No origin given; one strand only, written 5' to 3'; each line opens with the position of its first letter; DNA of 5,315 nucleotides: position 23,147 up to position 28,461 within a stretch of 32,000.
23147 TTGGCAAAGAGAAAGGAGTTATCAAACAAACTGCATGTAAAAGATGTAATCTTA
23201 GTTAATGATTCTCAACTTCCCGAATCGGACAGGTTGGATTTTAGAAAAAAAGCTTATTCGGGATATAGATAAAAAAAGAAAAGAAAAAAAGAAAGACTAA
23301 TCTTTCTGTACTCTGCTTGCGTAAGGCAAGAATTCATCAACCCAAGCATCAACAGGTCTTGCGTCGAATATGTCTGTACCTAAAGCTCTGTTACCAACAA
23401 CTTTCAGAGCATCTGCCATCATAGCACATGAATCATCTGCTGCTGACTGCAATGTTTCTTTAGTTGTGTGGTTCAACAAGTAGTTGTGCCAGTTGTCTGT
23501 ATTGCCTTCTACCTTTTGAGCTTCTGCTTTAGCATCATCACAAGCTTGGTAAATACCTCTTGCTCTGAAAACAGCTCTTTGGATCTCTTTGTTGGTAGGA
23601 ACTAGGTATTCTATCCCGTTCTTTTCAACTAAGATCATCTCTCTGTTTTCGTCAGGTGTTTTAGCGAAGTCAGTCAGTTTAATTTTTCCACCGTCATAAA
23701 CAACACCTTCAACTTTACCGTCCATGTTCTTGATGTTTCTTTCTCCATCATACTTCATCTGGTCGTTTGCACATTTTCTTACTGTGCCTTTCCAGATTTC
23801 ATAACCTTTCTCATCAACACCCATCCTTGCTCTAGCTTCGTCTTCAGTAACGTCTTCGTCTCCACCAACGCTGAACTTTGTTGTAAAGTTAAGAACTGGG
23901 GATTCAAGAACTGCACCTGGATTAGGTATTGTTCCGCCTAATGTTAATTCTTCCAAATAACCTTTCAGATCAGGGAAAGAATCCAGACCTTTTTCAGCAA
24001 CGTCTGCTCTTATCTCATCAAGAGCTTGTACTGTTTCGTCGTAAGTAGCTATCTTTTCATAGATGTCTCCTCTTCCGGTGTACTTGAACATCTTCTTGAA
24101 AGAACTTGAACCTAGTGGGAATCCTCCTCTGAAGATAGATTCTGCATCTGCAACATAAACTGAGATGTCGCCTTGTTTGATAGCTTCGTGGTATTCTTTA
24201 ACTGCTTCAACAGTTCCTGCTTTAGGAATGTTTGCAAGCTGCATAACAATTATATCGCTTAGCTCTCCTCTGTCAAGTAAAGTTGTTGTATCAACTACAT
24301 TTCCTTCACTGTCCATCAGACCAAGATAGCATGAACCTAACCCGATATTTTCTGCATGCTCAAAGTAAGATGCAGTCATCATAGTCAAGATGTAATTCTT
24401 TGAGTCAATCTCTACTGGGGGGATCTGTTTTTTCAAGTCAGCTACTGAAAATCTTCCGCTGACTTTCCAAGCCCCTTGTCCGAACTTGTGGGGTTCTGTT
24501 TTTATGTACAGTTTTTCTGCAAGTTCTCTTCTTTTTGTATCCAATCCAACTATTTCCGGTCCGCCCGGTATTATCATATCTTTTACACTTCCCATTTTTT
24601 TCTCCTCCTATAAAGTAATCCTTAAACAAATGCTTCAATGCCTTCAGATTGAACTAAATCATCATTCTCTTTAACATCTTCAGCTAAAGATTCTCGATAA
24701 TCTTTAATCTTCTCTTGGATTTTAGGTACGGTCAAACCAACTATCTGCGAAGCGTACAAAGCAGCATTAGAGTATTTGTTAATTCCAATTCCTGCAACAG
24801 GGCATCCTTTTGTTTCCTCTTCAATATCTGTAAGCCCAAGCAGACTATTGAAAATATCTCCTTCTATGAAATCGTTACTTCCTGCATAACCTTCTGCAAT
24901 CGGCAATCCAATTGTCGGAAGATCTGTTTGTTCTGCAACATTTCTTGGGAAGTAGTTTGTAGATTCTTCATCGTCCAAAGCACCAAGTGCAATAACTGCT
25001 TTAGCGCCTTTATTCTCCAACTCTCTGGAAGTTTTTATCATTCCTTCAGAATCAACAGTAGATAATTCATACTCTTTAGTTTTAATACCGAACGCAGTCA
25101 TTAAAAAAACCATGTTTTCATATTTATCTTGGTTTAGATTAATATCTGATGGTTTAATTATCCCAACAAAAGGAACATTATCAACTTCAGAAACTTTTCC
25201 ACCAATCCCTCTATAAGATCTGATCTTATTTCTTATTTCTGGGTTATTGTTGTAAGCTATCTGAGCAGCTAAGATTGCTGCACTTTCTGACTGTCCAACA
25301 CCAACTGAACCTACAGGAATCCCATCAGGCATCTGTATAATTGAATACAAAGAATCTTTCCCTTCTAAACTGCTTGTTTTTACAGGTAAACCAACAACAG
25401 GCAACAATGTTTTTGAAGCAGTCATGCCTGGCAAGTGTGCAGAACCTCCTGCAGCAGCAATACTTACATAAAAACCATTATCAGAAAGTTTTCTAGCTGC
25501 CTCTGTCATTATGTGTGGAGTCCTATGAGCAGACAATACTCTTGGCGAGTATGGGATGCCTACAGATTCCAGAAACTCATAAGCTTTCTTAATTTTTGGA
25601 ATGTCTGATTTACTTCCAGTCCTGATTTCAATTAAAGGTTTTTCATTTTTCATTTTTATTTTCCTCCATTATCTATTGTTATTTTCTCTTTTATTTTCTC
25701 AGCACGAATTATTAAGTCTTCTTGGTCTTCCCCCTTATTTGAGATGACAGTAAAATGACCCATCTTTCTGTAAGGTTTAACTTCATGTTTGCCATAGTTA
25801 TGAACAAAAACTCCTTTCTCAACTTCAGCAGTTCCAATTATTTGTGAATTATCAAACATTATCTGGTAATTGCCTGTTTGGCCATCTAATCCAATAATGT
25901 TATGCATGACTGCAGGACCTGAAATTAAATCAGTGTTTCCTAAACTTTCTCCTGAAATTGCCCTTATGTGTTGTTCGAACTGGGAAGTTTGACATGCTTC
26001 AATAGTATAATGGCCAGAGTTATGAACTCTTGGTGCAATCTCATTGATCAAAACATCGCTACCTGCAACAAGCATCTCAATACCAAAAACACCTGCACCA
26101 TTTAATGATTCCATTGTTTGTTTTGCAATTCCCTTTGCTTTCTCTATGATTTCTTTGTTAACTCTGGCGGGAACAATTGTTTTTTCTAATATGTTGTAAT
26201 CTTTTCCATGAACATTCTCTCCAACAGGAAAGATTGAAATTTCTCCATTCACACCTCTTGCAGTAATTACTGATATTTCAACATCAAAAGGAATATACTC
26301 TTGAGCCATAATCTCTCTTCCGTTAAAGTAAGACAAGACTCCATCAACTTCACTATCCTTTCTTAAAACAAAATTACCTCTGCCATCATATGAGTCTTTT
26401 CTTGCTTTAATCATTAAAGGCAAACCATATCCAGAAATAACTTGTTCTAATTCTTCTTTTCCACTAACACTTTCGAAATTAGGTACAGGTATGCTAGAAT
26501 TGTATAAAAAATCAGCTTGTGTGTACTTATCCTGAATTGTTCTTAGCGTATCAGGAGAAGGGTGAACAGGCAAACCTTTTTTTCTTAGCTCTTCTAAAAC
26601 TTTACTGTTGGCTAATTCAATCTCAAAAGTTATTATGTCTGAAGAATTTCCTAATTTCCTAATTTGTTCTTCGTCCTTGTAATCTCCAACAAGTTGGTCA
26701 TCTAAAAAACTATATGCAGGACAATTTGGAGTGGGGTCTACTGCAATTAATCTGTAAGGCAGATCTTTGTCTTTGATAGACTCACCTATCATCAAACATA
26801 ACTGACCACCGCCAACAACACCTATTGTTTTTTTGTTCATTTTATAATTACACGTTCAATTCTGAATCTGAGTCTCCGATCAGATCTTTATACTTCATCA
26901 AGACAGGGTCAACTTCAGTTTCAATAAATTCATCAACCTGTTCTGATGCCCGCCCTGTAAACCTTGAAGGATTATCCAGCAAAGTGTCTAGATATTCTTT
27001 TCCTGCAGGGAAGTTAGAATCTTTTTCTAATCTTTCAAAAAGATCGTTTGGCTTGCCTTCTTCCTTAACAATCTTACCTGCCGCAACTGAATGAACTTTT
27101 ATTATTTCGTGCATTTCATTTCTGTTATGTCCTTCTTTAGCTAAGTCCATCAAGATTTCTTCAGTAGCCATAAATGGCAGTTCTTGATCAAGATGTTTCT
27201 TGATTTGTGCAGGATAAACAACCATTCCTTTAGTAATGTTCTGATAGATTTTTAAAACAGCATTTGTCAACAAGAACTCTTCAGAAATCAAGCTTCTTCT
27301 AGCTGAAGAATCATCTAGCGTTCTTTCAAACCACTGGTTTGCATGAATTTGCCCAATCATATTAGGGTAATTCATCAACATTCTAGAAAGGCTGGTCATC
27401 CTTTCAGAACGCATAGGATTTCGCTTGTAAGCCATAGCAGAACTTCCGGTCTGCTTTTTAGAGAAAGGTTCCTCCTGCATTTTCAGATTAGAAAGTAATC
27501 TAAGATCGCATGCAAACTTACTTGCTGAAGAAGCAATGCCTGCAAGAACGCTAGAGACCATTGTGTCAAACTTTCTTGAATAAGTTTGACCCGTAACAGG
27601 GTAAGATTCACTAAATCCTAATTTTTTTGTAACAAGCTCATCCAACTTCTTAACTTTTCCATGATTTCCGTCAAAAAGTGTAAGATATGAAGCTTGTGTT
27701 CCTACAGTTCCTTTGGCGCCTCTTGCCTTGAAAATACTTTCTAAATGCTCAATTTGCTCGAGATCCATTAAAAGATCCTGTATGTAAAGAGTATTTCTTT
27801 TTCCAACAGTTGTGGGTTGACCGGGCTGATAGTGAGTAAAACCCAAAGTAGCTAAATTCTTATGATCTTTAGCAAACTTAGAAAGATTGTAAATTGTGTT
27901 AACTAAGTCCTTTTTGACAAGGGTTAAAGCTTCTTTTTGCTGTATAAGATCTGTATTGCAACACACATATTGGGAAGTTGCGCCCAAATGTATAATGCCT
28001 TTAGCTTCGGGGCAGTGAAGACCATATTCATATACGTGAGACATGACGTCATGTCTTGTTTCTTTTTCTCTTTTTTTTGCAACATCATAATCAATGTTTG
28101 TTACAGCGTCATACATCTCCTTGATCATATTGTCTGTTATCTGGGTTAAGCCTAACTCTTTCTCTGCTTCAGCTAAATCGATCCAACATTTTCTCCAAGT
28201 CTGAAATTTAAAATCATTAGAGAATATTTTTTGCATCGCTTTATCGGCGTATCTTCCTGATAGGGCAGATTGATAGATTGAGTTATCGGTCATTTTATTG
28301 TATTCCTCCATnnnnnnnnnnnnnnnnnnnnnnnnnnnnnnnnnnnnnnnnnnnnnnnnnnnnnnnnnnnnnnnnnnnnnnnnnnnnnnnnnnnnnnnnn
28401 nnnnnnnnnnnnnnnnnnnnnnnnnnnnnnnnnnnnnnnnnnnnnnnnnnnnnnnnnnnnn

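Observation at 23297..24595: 432-aa unknown protein at the end of a purine operon that lacks PurC and the AICAR-to-IMP enzymes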

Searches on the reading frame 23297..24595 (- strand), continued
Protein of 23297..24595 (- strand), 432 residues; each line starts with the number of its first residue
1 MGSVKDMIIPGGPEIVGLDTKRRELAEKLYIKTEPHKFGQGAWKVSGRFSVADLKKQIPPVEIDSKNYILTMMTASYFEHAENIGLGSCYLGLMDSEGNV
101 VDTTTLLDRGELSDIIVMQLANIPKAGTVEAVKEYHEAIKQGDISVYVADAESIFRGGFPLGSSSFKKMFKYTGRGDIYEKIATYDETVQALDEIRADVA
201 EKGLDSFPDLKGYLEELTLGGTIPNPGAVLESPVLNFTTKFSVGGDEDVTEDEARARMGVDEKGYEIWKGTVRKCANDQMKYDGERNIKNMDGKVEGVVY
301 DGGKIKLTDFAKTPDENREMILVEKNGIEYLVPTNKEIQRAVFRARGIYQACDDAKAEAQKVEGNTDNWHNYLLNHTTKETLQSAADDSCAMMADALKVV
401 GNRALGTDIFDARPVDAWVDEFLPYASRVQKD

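Call 61: find_encoding_contigs(protein=P0072, flank=10000, max_places=1)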
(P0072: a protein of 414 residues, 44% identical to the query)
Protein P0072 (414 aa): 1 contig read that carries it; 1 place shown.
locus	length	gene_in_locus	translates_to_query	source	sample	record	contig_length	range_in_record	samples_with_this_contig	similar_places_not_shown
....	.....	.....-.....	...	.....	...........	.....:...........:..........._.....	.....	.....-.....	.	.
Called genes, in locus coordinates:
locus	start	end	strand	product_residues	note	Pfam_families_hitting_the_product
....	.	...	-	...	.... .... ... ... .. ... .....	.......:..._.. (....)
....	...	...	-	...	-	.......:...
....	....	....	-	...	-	-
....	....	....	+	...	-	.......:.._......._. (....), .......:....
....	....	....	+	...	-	-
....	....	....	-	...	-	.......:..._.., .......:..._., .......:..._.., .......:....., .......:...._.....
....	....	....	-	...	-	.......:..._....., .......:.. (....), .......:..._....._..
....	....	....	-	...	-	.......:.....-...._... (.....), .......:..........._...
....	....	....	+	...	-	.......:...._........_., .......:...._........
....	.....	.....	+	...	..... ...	-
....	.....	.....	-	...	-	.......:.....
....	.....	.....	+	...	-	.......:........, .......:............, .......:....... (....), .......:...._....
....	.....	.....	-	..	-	-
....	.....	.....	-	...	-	-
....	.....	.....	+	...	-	-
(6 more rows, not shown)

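Call 69: search_protein_families(library=pfam, alignment_id=A1, max_evalue=0.01)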
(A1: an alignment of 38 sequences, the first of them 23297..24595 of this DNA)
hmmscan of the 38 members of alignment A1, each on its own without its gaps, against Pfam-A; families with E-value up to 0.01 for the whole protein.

A. member 1, window:23297-24595:- (432 aa): 1 family
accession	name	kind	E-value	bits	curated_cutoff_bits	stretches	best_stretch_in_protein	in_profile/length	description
PF01259.24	SAICAR_synt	-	9.9e-07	29.2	20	1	227-318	105-195/233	SAICAR synthetase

B. families by the number of members that match (of 38 scanned): 1 family
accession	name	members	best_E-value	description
PF01259.24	SAICAR_synt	20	2.8e-12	SAICAR synthetase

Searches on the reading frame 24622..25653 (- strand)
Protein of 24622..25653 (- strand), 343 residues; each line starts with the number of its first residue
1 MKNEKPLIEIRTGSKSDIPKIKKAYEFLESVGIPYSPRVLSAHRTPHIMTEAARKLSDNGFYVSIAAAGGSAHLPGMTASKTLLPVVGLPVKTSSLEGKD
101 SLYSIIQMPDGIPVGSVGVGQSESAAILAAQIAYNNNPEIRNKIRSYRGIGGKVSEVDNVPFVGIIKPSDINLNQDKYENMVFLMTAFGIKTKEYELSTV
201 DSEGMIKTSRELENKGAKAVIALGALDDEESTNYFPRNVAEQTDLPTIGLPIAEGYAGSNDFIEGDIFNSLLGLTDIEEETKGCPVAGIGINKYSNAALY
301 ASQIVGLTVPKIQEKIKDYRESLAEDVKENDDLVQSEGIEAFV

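Call 3: search_protein_families(library=pfam, proteins=[window:24622-25653:-], max_evalue=1)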
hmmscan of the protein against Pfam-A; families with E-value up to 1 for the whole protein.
window:24622-25653:- (343 aa): 2 families
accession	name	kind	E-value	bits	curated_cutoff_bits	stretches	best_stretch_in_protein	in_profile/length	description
PF00731.26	AIRC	-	7.5e-65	217.4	30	2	8-148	2-142/148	AIR carboxylase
PF03206.19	NifW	-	0.084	13.9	23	1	17-57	5-44/99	Nitrogen fixation protein NifW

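Call 4: search_protein_families(library=ncbifam, proteins=[window:24622-25653:-], max_evalue=1)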
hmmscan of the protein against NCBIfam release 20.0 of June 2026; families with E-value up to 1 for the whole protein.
window:24622-25653:- (343 aa): 2 families
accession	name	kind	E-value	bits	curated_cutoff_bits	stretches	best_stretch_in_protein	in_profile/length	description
TIGR01162.1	purE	equivalog_domain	2.3e-62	209.1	149.6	2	10-148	3-141/156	5-(carboxyamino)imidazole ribonucleotide mutase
NF033503.1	LarB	equivalog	0.0018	18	175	1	6-133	80-207/209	nickel pincer cofactor biosynthesis protein LarB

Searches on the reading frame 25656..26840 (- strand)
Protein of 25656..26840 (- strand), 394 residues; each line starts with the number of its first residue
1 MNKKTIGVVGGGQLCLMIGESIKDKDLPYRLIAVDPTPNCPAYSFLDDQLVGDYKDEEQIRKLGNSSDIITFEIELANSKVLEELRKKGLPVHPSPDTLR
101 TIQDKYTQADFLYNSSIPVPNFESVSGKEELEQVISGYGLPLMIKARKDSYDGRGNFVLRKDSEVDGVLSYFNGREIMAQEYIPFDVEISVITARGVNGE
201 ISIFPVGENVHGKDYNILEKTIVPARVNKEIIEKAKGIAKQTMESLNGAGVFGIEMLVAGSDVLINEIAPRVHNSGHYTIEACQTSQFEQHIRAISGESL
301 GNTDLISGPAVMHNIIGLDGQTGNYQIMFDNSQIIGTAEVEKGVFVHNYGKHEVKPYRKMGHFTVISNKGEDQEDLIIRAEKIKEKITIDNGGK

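Call 3: search_protein_families(library=pfam, proteins=[window:25656-26840:-], max_evalue=1)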
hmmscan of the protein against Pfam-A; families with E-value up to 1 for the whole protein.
window:25656-26840:- (394 aa): 7 families
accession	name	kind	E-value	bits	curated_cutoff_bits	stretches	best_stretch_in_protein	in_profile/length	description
PF02222.28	ATP-grasp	-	7.5e-55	185.8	27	1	112-288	3-179/179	ATP-grasp domain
PF22660.2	RS_preATP-grasp-like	-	3.2e-21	76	27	1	4-103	2-98/98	Ribonucleotide synthetase preATP-grasp domain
PF17769.7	PurK_C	-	1.7e-13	50.4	22.6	1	310-372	1-52/56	Phosphoribosylaminoimidazole carboxylase C-terminal domain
PF02655.19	ATP-grasp_3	-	1.7e-06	28.6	23.2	1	102-273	1-158/160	ATP-grasp domain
PF08443.16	RimK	-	6.2e-05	23.1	21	1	103-186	2-85/188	RimK-like ATP-grasp domain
PF07478.18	Dala_Dala_lig_C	-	0.031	14.2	24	1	175-269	73-173/204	D-ala D-ala ligase C-terminus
PF19891.5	DUF6364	-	0.068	14.1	27.3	1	226-246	8-28/70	Family of unknown function (DUF6364)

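Call 4: search_protein_families(library=ncbifam, proteins=[window:25656-26840:-], max_evalue=1)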
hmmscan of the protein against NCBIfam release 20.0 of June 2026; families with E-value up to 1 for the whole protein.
window:25656-26840:- (394 aa): 25 families
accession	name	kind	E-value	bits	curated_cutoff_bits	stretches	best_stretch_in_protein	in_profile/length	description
NF004679.0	PRK06019.1-5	equivalog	9.1e-111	370.3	326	1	3-384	2-369/376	5-(carboxyamino)imidazole ribonucleotide synthase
TIGR01161.1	purK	equivalog_domain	4.1e-106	355.3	318.4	1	5-371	1-357/362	5-(carboxyamino)imidazole ribonucleotide synthase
NF004675.0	PRK06019.1-1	equivalog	3.8e-99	332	375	1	2-377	8-367/375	5-(carboxyamino)imidazole ribonucleotide synthase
NF004676.0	PRK06019.1-2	equivalog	5.4e-95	318.5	387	1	3-370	10-360/363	5-(carboxyamino)imidazole ribonucleotide synthase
NF004677.0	PRK06019.1-3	equivalog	4.2e-77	259.6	441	1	3-386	11-383/389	5-(carboxyamino)imidazole ribonucleotide synthase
NF004680.0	PRK06019.1-6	equivalog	3e-71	240.3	327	1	3-382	17-390/405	5-(carboxyamino)imidazole ribonucleotide synthase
NF004678.0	PRK06019.1-4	equivalog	1.4e-51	175.4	444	1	62-371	38-326/355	5-(carboxyamino)imidazole ribonucleotide synthase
NF006766.0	PRK09288.1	equivalog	5.3e-45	153.9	339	1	22-390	29-393/396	formate-dependent phosphoribosylglycinamide formyltransferase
TIGR01142.1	purT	equivalog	2e-39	135.6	502.15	1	22-389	16-379/380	phosphoribosylglycinamide formyltransferase 2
NF002563.0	PRK02186.1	subfamily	3.6e-07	28.8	625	1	86-272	90-277/890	argininosuccinate lyase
TIGR00768.1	rimK_fam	subfamily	1.9e-06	27.5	143.4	1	78-184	61-171/276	RimK family alpha-L-glutamate ligase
TIGR01369.1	CPSaseII_lrg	equivalog_domain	1.3e-05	23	1027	1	79-304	643-873/1052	carbamoyl-phosphate synthase (glutamine-hydrolyzing) large subunit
NF009402.0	PRK12767.1-1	equivalog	2.1e-05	23.5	218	1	9-271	10-275/329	carbamoyl phosphate synthase-like protein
NF009405.0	PRK12767.1-4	equivalog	0.00026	20.1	390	1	71-272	77-266/320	carbamoyl phosphate synthase-like protein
NF002525.0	PRK01966.1-1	equivalog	0.00043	19.3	457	1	220-269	267-317/364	D-alanine--D-alanine ligase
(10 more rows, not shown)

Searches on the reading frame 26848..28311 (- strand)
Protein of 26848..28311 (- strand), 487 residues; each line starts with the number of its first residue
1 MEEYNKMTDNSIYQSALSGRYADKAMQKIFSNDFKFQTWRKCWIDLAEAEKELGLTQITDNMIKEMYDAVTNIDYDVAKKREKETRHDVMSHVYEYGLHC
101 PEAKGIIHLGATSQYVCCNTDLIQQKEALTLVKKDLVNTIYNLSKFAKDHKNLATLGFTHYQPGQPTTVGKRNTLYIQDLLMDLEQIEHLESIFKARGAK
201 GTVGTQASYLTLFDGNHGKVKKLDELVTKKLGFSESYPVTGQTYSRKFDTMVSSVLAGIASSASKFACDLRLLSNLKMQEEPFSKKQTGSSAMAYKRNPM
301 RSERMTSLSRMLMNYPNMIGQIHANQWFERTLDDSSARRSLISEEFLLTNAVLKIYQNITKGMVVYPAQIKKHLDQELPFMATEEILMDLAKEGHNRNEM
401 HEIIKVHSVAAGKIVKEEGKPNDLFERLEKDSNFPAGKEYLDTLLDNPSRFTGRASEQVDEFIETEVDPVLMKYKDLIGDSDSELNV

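Call 3: search_protein_families(library=pfam, proteins=[window:26848-28311:-], max_evalue=1)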
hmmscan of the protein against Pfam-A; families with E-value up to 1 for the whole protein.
window:26848-28311:- (487 aa): 3 families
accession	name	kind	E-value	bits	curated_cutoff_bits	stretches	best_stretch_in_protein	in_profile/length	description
PF00206.25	Lyase_1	-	5.3e-23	82.3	27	1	46-310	37-308/312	Lyase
PF10397.14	ADSL_C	-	5.2e-18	65.6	32.7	1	379-462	1-79/79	Adenylosuccinate lyase C-terminus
PF07764.18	Omega_Repress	-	0.056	14.1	33.3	1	375-417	8-48/59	Omega Transcriptional Repressor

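Call 4: search_protein_families(library=ncbifam, proteins=[window:26848-28311:-], max_evalue=1)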
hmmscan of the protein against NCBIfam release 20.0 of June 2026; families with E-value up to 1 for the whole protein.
window:26848-28311:- (487 aa): 18 families
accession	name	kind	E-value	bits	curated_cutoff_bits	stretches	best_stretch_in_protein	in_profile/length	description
TIGR00928.1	purB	equivalog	4.2e-110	368.5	326.2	1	17-462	1-435/436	adenylosuccinate lyase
NF006500.1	PRK08937.2-4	subfamily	1.7e-34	119.4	626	1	18-463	11-443/448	adenylosuccinate lyase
NF052536.2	CoM_syn_XcbD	exception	2.7e-29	102.2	600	1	7-461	4-441/443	3-sulfopropionylcysteine synthase XcbD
TIGR02426.1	protocat_pcaB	equivalog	6.5e-29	100.9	355.75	1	18-362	3-337/338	3-carboxy-cis,cis-muconate cycloisomerase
NF006554.0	PRK09053.1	equivalog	3.5e-28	98.6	595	1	20-464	12-446/453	3-carboxy-cis,cis-muconate cycloisomerase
NF006764.0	PRK09285.1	equivalog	6e-24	84.2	446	1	15-461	10-454/456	adenylosuccinate lyase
NF004631.0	PRK05975.1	equivalog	1.6e-21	76.7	371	1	14-311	8-294/352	3-carboxy-cis,cis-muconate cycloisomerase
NF052556.1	NtrsucLyaStm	equivalog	7.6e-18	64.6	650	1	99-462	104-463/466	nitrosuccinate lyase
NF008909.0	PRK12273.1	subfamily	2.3e-10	39.9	510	1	133-376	163-406/474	aspartate ammonia-lyase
TIGR00979.1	fumC_II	equivalog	4.5e-09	35.6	664.75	1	136-379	157-404/458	class II fumarate hydratase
TIGR00838.1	argH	equivalog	5.4e-08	32.3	279.5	1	58-303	48-288/455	argininosuccinate lyase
TIGR00839.1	aspA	equivalog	1.4e-07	30.8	681.2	1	143-309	168-334/468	aspartate ammonia-lyase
NF005218.0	PRK06705.1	equivalog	4.2e-07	29.1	883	1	142-328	145-322/502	argininosuccinate lyase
NF002563.0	PRK02186.1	subfamily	6.1e-06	24.8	625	1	102-377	505-771/890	argininosuccinate lyase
NF011092.0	PRK14515.1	subfamily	0.0023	16.9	876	1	144-309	178-343/479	aspartate ammonia-lyase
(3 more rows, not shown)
